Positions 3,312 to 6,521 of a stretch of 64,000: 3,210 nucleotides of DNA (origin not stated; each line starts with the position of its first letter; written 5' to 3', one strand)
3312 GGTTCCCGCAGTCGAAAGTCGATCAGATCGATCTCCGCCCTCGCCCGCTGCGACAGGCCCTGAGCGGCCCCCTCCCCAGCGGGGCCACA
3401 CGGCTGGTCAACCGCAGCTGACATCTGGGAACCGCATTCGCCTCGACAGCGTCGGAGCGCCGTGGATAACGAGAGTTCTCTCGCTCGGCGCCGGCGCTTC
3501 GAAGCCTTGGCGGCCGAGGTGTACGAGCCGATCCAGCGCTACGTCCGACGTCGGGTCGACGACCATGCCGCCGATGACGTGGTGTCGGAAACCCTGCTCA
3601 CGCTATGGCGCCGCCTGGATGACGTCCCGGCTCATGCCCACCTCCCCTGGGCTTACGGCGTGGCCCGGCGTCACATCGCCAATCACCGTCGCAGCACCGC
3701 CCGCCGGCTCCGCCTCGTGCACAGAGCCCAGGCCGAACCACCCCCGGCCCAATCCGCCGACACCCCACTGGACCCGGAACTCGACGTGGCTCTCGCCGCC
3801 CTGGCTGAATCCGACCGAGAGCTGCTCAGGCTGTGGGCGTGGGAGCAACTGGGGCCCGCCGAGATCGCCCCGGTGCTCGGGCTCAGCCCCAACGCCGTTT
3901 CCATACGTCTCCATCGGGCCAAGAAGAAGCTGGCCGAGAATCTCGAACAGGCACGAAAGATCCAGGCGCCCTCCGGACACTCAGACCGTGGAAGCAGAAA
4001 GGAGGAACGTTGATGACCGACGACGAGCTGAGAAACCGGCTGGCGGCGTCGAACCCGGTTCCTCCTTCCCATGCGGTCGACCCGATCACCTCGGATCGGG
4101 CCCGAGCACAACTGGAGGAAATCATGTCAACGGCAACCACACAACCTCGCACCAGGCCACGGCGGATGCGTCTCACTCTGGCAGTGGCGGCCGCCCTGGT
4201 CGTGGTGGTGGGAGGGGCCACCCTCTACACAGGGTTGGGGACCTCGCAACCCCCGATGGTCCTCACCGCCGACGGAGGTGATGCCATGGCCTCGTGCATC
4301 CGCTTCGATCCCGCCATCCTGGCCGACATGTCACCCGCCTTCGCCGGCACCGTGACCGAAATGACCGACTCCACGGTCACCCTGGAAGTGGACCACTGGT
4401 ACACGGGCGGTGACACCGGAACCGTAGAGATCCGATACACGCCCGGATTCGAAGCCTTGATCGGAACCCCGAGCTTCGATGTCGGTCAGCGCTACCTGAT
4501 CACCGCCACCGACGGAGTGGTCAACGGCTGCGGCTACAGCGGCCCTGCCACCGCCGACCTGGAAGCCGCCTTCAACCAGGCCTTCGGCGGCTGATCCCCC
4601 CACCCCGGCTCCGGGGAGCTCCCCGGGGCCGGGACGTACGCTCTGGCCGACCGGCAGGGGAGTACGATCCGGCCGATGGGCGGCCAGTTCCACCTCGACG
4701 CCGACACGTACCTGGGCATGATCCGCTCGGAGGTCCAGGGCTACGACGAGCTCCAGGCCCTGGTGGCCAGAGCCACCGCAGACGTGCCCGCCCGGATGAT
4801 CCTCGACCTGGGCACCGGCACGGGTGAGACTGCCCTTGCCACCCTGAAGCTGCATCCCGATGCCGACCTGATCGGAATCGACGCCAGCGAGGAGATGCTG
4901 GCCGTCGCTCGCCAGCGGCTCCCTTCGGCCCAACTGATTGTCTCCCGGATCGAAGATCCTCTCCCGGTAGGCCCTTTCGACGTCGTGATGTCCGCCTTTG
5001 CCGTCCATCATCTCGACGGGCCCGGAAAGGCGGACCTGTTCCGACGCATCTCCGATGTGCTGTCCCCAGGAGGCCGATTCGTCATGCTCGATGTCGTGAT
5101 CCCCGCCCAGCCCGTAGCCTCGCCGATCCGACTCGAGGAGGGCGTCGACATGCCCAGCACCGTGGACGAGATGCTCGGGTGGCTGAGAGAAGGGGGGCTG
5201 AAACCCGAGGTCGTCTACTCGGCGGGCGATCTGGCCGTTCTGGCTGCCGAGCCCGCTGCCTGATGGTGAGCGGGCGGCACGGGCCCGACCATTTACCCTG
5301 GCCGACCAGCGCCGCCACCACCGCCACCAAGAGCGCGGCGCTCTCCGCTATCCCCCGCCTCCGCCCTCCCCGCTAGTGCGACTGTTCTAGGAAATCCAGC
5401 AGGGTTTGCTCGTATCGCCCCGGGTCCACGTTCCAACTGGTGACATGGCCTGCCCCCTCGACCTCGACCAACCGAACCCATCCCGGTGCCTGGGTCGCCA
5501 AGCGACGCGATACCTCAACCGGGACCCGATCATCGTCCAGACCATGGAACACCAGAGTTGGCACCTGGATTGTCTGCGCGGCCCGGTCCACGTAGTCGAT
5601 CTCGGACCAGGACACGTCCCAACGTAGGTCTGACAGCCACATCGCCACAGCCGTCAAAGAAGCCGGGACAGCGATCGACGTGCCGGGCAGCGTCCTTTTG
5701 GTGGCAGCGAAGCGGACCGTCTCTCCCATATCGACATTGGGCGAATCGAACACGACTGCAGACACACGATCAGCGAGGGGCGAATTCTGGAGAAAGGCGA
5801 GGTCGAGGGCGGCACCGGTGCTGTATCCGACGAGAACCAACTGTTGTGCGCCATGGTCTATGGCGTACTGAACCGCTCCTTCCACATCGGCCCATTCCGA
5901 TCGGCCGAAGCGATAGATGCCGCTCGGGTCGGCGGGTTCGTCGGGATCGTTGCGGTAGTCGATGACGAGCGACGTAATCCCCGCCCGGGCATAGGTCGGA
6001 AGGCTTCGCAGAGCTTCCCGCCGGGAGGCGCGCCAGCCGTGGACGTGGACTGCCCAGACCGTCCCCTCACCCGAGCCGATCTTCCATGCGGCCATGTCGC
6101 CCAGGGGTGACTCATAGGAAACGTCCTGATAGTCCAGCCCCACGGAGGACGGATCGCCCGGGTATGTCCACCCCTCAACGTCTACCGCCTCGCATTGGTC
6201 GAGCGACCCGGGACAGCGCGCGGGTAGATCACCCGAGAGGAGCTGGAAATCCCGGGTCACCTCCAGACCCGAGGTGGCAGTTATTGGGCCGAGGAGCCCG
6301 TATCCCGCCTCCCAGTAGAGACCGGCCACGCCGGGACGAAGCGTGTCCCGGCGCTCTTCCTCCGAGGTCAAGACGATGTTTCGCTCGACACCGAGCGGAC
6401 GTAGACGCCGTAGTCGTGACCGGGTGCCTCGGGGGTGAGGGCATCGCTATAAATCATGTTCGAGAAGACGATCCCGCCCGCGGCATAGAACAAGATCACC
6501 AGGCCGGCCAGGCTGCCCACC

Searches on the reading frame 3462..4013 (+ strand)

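Call 29: search_protein_families(library=pfam, max_evalue=0.01, proteins=[window:3462-4013:+])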
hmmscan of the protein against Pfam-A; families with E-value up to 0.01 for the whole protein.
window:3462-4013:+ (183 aa): 5 families
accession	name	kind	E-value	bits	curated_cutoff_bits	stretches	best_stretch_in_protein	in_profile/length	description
PF08281.18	Sigma70_r4_2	-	1.1e-10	41.4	25.7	1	106-157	3-54/54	Sigma-70, region 4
PF04542.20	Sigma70_r2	-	1.9e-08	34.4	24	1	21-82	6-71/71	Sigma-70 region 2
PF04545.22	Sigma70_r4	-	0.0001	22.2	24.1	1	110-157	1-48/50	Sigma-70, region 4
PF07638.17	Sigma70_ECF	-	0.0024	18.2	21.1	1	65-162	80-184/185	ECF sigma factor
PF00196.25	GerE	-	0.0082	16.2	23.5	0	119-157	8-45/57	Bacterial regulatory proteins, luxR family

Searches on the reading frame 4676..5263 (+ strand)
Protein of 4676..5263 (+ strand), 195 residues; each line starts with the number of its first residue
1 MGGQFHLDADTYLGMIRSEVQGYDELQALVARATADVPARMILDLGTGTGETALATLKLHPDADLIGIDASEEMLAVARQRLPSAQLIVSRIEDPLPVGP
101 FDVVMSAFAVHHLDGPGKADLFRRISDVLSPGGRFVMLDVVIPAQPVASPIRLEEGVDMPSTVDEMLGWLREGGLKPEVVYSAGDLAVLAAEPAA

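Call 29: search_protein_families(library=pfam, max_evalue=0.01, proteins=[window:4676-5263:+])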
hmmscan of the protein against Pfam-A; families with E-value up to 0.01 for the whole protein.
window:4676-5263:+ (195 aa): 11 families
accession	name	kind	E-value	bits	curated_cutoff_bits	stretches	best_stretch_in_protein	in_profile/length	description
PF13649.12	Methyltransf_25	-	8e-20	71.8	27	1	42-133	1-97/97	Methyltransferase domain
PF08241.18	Methyltransf_11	-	2.8e-18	66.8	21.2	1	43-137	1-95/95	Methyltransferase domain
PF13847.12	Methyltransf_31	-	8.8e-16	58.3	27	1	42-141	7-113/145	Methyltransferase domain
PF08242.18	Methyltransf_12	-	1.4e-15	58.3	30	1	43-135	1-98/98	Methyltransferase domain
PF13489.12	Methyltransf_23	-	3.6e-08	33.7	27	1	25-140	8-119/164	Methyltransferase domain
PF01209.24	Ubie_methyltran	-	8.6e-07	29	20.1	1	28-144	37-158/233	ubiE/COQ5 methyltransferase family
PF24675.1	NpmA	-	1.3e-05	25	60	1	39-78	24-64/214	16S rRNA (adenine(1408)-N(1))-methyltransferase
PF00891.24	Methyltransf_2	-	3.3e-05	23.8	22.3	1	39-149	63-176/210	O-methyltransferase domain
PF05175.20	MTS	-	8.7e-05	22.7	23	1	36-134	30-135/170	Methyltransferase small domain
PF02353.26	CMAS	-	0.0014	18.5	27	1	40-141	64-168/273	Mycolic acid cyclopropane synthetase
PF08003.17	Methyltransf_9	-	0.0068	15.8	23.8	1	33-144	110-224/315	Protein of unknown function (DUF1698)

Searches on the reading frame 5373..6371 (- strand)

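Call 29: search_protein_families(library=pfam, max_evalue=0.01, proteins=[window:5373-6371:-])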
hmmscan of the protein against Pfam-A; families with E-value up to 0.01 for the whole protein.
window:5373-6371:- (332 aa): 8 families
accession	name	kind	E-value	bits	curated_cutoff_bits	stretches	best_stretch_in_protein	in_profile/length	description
PF00561.26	Abhydrolase_1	-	4.1e-10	40.2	25.8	2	163-223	55-117/245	alpha/beta hydrolase fold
PF12146.15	Hydrolase_4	-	3.7e-09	36.7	27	2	259-309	181-232/239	Serine aminopeptidase, S33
PF12697.13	Abhydrolase_6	-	4.1e-09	37.8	26.3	1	108-320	2-214/217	Alpha/beta hydrolase family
PF00326.27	Peptidase_S9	-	8.7e-07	29.1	22.6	1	151-330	36-208/213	Prolyl oligopeptidase family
PF06821.19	Ser_hydrolase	-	0.00018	21.9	22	0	158-237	40-118/172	Serine hydrolase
PF20434.5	BD-FAE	-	0.00073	19.5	26.8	1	166-293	81-213/215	BD-FAE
PF03959.19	FSH1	-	0.0021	18.2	21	1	178-306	103-197/211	Serine hydrolase (FSH1)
PF08386.16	Abhydrolase_4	-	0.0024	18.4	21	0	260-313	25-77/103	TAP-like protein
